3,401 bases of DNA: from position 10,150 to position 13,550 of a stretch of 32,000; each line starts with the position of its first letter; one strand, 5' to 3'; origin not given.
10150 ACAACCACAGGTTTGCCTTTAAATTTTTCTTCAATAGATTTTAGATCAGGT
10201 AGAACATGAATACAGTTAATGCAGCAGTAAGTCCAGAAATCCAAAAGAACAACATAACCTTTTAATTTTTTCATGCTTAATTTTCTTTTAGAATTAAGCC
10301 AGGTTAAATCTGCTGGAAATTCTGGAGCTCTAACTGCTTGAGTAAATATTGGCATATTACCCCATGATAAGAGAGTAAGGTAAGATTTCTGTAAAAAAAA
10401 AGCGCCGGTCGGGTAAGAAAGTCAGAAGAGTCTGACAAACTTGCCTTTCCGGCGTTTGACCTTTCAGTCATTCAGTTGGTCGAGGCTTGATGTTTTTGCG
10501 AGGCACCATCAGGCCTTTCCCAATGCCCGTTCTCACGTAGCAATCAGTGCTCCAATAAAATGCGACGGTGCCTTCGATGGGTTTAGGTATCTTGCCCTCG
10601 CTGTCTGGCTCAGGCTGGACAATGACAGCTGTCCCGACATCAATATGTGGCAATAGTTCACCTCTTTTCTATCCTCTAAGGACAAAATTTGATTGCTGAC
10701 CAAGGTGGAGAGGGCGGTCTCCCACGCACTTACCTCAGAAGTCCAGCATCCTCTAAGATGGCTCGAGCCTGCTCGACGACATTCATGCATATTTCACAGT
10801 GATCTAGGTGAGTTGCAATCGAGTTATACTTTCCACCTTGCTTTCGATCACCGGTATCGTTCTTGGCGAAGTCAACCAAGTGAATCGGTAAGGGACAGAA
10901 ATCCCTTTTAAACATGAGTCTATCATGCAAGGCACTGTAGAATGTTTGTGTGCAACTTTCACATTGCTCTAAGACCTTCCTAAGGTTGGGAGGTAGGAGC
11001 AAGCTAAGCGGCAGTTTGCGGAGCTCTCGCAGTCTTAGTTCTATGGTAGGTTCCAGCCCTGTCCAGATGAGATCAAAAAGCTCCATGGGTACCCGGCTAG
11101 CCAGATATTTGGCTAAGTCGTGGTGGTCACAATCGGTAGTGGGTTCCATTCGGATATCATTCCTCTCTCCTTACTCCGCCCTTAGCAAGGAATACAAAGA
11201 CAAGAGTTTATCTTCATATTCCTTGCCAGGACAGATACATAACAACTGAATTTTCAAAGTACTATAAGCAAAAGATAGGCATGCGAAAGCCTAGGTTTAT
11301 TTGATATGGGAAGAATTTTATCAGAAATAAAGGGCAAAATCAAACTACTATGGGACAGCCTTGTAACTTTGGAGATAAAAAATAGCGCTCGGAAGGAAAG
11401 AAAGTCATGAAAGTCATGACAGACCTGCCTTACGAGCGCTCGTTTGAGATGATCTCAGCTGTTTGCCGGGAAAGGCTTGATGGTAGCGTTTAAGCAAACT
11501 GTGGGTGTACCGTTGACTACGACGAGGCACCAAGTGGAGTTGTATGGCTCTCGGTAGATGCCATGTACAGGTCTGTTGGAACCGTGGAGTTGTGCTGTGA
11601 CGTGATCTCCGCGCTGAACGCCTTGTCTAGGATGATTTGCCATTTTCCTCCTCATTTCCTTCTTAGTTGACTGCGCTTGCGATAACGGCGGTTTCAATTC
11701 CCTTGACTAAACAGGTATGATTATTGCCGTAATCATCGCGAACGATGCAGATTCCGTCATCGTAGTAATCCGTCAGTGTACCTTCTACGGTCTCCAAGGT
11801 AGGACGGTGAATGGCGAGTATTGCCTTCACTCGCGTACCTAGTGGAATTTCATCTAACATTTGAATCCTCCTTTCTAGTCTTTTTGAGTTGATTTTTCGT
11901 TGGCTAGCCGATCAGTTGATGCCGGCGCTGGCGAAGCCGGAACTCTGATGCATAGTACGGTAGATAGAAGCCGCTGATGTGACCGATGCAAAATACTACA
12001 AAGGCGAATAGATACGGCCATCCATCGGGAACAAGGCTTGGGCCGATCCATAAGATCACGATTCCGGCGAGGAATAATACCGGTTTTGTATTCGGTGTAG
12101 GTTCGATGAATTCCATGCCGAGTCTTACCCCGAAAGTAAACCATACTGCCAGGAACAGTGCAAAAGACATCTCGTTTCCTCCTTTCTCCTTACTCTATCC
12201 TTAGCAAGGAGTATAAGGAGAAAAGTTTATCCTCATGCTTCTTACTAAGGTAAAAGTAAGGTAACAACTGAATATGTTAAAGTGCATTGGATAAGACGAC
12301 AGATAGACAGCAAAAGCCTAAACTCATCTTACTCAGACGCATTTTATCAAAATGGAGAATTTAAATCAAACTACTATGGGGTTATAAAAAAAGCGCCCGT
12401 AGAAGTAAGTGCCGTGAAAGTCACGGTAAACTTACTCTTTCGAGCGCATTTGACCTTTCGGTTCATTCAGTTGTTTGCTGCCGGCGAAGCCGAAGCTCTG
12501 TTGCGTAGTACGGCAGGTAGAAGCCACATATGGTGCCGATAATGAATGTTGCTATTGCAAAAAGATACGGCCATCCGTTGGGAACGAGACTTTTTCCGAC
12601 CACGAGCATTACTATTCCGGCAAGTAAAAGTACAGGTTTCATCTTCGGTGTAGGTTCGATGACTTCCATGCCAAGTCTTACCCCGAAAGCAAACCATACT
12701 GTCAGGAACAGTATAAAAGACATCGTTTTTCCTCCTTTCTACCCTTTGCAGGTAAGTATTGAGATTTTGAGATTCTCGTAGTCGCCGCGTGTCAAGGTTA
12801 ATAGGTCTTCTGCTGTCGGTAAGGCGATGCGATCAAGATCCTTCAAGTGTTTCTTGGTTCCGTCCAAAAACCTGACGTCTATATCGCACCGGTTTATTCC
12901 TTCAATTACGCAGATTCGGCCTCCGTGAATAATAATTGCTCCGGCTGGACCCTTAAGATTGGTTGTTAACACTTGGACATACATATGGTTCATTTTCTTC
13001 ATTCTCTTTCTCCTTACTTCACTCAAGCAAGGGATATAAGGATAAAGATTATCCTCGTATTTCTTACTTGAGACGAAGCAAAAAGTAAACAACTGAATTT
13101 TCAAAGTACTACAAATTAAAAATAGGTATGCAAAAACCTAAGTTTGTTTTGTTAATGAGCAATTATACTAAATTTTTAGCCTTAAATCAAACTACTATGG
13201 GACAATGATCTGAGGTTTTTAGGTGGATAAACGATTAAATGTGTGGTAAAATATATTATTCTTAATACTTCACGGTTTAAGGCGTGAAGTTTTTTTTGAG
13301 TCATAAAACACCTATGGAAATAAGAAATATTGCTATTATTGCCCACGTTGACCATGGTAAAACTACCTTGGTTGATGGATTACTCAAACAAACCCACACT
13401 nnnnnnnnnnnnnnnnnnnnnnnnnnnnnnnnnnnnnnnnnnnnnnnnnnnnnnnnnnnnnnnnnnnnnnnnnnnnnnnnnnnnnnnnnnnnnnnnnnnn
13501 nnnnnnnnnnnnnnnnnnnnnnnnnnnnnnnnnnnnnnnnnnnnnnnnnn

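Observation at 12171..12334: Conserved ~150-nt leader RNA in three copies, with covarying helices and an SD-mimic / anti-SD / SD arrangement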

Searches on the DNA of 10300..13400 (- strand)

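Call 6: search_rna_families(source=window, start=10300, end=13400, threshold=evalue, max_evalue=10, show_alignments=2)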
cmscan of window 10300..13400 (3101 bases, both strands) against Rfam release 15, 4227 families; matches with E-value up to 10: 10.
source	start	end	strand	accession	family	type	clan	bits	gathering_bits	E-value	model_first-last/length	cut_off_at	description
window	13230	13298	+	RF02428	SpF11_sRNA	Gene; sRNA;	-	21.9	54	4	1-95/95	no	Streptococcus sRNA SpF11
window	12998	13088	-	RF01717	PhotoRC-II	Cis-reg;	-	20.5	39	4.6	1-96/96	no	PhotoRC-II RNA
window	13162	13305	+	RF00557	L10_leader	Cis-reg; leader;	-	18.9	44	5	1-138/138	no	Ribosomal protein L10 leader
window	11569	11619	+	RF01120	sR33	Gene; snRNA; snoRNA; CD-box;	-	18.7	37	1.1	1-55/55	no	Small nucleolar RNA sR33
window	12379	12455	+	RF00873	mir-550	Gene; miRNA;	-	18.2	81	3.3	1-85/85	no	mir-550 microRNA precursor family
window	13006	13089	-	RF03872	MIR6426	Gene; miRNA;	-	17.1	96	8.9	1-84/84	no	MIR6426 microRNA precursor family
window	13278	13378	+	RF02756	ES239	Gene; sRNA;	-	16.8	62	8.1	1-123/123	no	ES239 sRNA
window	10360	10380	+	RF01135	sR24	Gene; snRNA; snoRNA; CD-box;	-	15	36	6.8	1-55/55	no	Small nucleolar RNA sR24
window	12971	13067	-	RF00516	ylbH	Cis-reg; leader;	-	14.5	50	7.8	1-122/122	no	ylbH leader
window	10369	10458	+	RF00195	RsmY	Gene; sRNA;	CL00106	12.1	57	9.4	1-121/121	no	RsmY RNA family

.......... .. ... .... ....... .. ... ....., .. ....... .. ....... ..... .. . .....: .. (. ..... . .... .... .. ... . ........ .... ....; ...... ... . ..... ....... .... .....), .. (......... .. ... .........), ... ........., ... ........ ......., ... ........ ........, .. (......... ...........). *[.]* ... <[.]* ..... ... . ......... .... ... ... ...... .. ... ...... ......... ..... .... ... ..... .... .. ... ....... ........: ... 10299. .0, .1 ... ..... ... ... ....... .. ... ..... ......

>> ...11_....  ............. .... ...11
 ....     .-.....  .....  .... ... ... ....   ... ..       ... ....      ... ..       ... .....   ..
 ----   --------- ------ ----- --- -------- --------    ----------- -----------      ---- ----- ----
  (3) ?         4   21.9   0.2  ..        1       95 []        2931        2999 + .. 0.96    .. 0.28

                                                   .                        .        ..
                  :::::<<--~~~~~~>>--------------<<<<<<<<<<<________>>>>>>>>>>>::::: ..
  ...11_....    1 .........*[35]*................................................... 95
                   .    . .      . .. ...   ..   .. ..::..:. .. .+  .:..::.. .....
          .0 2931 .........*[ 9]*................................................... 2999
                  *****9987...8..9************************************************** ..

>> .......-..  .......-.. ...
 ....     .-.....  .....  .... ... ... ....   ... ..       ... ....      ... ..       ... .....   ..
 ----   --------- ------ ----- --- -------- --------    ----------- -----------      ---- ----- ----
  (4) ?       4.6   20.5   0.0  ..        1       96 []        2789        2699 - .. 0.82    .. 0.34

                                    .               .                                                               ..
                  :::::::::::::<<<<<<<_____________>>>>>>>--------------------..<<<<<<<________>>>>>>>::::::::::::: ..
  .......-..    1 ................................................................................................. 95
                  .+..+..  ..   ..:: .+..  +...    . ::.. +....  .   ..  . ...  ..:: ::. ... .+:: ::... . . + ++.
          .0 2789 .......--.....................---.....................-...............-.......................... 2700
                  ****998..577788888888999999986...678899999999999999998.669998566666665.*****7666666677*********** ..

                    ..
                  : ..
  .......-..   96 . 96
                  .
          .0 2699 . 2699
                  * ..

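Call 43: build_rna_model(alignment_id=A6, structure=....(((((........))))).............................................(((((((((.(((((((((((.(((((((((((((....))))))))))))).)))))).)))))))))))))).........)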
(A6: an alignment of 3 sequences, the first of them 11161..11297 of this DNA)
Model R1 built from alignment A6 (3 sequences, 150 columns); structure: as given.
model positions 140; base pairs 38; branch points 1; effective number of sequences 1.25; information 0.59 bits per position. Calibrated on 0.2 Mb of random sequence (short: E-values are rough).
structure used (alignment columns):
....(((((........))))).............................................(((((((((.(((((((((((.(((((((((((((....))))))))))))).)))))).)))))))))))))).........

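Call 44: search_with_rna_model(model_id=R1, sources=[window, L007, L008, L009, L010, L012, L013, L014, L016, L018, L020, L021, L022, L023, L024, L026, L028, L029, L031, L032, L034, L036], max_evalue=10)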
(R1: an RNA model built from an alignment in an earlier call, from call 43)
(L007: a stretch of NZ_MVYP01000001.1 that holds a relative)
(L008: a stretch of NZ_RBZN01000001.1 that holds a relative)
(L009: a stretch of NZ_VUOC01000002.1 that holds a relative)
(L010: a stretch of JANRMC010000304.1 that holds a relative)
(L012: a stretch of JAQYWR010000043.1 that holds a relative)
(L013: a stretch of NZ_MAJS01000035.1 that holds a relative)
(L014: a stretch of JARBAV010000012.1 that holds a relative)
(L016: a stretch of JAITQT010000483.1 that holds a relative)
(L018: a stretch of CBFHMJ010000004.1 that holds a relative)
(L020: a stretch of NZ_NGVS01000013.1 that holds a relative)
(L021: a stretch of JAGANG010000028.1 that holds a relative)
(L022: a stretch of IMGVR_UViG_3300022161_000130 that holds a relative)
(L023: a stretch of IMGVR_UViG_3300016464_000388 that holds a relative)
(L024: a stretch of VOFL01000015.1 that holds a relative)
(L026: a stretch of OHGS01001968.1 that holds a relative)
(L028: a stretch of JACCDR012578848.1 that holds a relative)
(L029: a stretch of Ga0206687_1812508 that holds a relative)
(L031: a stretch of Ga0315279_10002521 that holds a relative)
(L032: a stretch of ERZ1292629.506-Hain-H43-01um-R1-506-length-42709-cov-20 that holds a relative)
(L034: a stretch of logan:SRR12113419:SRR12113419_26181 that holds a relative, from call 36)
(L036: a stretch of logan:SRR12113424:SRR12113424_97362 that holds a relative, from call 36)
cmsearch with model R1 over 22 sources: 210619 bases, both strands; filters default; matches with E-value up to 10: 19.
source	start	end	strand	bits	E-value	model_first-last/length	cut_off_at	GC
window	11161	11297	-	147.7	2.9e-26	1-140/140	no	0.39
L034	9853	9989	+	147.7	2.9e-26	1-140/140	no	0.39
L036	2077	2213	+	147.7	2.9e-26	1-140/140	no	0.39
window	13004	13144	-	141.5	4.8e-25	1-140/140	no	0.31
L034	8006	8146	+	141.5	4.8e-25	1-140/140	no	0.31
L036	230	370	+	141.5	4.8e-25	1-140/140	no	0.31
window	12180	12324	-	139.9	1e-24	1-140/140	no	0.36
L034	8826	8970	+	139.9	1e-24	1-140/140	no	0.36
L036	1050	1194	+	139.9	1e-24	1-140/140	no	0.36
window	12185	12261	+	44.7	6.3e-06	56-132/140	no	0.36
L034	8889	8965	-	44.7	6.3e-06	56-132/140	no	0.36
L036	1113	1189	-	44.7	6.3e-06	56-132/140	no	0.36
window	12970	13091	+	31.8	0.0022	1-140/140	no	0.34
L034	8059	8180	-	31.8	0.0022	1-140/140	no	0.34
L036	283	404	-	31.8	0.0022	1-140/140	no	0.34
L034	9919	9970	-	25.8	0.033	70-122/140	no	0.38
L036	2143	2194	-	25.8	0.033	70-122/140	no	0.38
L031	6361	6465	+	17.6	1.4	1-140/140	no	0.34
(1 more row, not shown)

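Call 70: search_with_rna_model(model_id=R1, sources=[L041, L042, L043, L044, L023], max_evalue=10)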
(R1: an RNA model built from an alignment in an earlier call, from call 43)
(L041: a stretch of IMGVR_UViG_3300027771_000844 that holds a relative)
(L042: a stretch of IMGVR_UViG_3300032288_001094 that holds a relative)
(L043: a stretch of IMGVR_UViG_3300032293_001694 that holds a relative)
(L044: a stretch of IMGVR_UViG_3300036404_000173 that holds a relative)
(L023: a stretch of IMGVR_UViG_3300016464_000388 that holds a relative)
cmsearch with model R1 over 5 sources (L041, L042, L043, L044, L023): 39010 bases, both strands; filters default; matches with E-value up to 10: 0.
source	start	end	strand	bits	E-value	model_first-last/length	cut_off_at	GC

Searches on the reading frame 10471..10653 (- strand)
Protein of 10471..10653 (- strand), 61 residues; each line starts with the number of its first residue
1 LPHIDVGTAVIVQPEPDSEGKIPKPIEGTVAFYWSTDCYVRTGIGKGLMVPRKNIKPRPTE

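Call 12: search_protein_families(library=pfam, max_evalue=0.1, proteins=[window:10471-10653:-])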
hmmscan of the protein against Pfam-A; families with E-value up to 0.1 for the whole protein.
seq(61 aa): 0 families

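Call 13: search_protein_families(library=phrogs, max_evalue=0.1, proteins=[window:10471-10653:-])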
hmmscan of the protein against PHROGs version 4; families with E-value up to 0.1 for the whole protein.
seq(61 aa): 1 family
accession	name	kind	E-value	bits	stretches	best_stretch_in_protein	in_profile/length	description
phrog_29445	-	unknown function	0.019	16.3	1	26-50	47-72/87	-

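Call 57: search_protein_families(library=padloc, max_evalue=0.1, proteins=[window:10471-10653:-])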
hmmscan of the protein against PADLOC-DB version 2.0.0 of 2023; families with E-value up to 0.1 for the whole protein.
window:10471-10653:- (61 aa): 0 families

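Call 58: search_protein_families(library=ncbifam, max_evalue=0.1, proteins=[window:10471-10653:-])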
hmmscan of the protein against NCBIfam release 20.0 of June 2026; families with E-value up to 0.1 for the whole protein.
window:10471-10653:- (61 aa): 0 families

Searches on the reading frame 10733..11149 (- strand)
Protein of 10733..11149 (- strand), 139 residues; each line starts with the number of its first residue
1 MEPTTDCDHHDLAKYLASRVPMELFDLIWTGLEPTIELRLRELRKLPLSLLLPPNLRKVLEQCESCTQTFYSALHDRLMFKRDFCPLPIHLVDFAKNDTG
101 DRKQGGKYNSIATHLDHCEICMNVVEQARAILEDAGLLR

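Call 12: search_protein_families(library=pfam, max_evalue=0.1, proteins=[window:10733-11149:-])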
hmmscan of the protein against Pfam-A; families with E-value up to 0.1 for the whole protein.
seq(139 aa): 0 families

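Call 13: search_protein_families(library=phrogs, max_evalue=0.1, proteins=[window:10733-11149:-])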
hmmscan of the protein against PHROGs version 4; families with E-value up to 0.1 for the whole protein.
seq(139 aa): 0 families

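Call 34: find_homologous_proteins(query=window:10733-11149:-, max_evalue=0.01)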
Query window:10733-11149:- (139 aa): 1 proteins with E <= 0.01 among 33 candidates.
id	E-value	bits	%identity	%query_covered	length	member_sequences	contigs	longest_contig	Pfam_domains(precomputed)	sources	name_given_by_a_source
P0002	3.1e-90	317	100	100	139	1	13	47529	-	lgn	-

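Call 36: find_encoding_contigs(protein=P0002, flank=10000, max_places=10)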
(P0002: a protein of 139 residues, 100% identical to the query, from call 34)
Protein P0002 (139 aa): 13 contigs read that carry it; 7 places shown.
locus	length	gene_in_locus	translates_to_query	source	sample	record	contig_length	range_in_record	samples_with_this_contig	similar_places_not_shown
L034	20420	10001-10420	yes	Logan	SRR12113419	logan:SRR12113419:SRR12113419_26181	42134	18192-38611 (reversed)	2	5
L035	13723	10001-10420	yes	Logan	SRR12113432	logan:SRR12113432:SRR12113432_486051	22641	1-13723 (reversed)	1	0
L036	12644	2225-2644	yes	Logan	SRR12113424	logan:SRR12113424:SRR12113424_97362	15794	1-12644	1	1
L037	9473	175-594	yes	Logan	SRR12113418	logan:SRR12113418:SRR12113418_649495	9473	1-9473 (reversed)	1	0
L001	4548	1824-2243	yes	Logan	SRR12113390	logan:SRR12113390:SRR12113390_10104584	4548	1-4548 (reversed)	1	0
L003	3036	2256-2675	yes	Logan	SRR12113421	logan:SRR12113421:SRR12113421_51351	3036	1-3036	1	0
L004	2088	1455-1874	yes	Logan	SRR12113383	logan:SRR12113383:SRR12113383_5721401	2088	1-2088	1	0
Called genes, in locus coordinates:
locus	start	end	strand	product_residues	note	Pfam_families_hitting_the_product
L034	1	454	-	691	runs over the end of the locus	-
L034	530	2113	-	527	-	PF01547:SBP_bac_1, PF13416:SBP_bac_8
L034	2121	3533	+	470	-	PF12229:PG_binding_4, PF04294:VanW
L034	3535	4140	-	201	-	PF00132:Hexapep, PF14602:Hexapep_2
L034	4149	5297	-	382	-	PF01464:SLT (faint)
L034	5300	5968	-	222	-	PF00160:Pro_isomerase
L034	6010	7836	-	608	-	PF00009:GTP_EFTU, PF22042:EF-G_D2, PF03144:GTP_EFTU_D2, PF14492:EFG_III (weak), PF00679:EFG_C, PF21018:BipA_C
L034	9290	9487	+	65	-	-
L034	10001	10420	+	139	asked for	-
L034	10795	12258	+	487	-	PF00578:AhpC-TSA, PF08534:Redoxin, PF13905:Thioredoxin_8, PF01436:NHL (faint)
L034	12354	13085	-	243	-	PF01794:Ferric_reduct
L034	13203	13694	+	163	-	PF07754:Ribosomal_aS21 (faint), PF12760:Zn_ribbon_IS1595 (faint), PF26788:DUF8260 (faint), PF01396:Zn_ribbon_Top1 (faint), PF26040:Zn_ribbon_CLPX_N (faint), PF03119:DNA_ligase_ZBD (faint)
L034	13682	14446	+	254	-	PF00188:CAP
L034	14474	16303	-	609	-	PF00580:UvrD-helicase, PF13245:AAA_19, PF01443:Viral_helicase1 (faint), PF13087:AAA_12 (faint), PF13361:UvrD_C, PF13538:UvrD_C_2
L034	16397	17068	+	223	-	PF00121:TIM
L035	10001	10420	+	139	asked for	-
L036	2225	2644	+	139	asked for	-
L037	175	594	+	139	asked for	-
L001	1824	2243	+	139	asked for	-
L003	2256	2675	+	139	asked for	-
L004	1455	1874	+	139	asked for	-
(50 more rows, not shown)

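Call 57: search_protein_families(library=padloc, max_evalue=0.1, proteins=[window:10733-11149:-])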
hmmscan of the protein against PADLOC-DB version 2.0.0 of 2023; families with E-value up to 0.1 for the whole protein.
window:10733-11149:- (139 aa): 0 families

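Call 58: search_protein_families(library=ncbifam, max_evalue=0.1, proteins=[window:10733-11149:-])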
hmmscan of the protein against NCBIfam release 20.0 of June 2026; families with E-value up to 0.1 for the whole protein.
window:10733-11149:- (139 aa): 1 family
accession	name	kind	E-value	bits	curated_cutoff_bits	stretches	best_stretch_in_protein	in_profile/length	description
TIGR03988.1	antisig_RsrA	equivalog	0.0045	17.1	62.5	0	107-127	21-41/77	mycothiol system anti-sigma-R factor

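Call 64: predict_structure(protein=window:10733-11149:-)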
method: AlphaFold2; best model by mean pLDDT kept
length: 139 residues; sequences in the alignment: 1
mean_pLDDT: 43.7   pTM: 0.30
mean pLDDT of the five models: 43.7, 42.4, 39.6, 39.2, 36.0
residues with pLDDT >= 90: 0; 70-90: 0; 50-70: 45; < 50: 94
segments of 3 or more residues with pLDDT < 50: 1-52, 77-97, 101-109, 136-139
pLDDT, mean of each block of 10 residues (from residue 1): 36 39 38 34 40 50 53 49 35 48 40 51 52 48
secondary structure, 60 per line:
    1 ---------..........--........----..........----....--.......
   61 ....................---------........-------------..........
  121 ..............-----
elements in order: H10-19 H22-29 H34-43 H48-51 H54-80 H90-97 H111-134
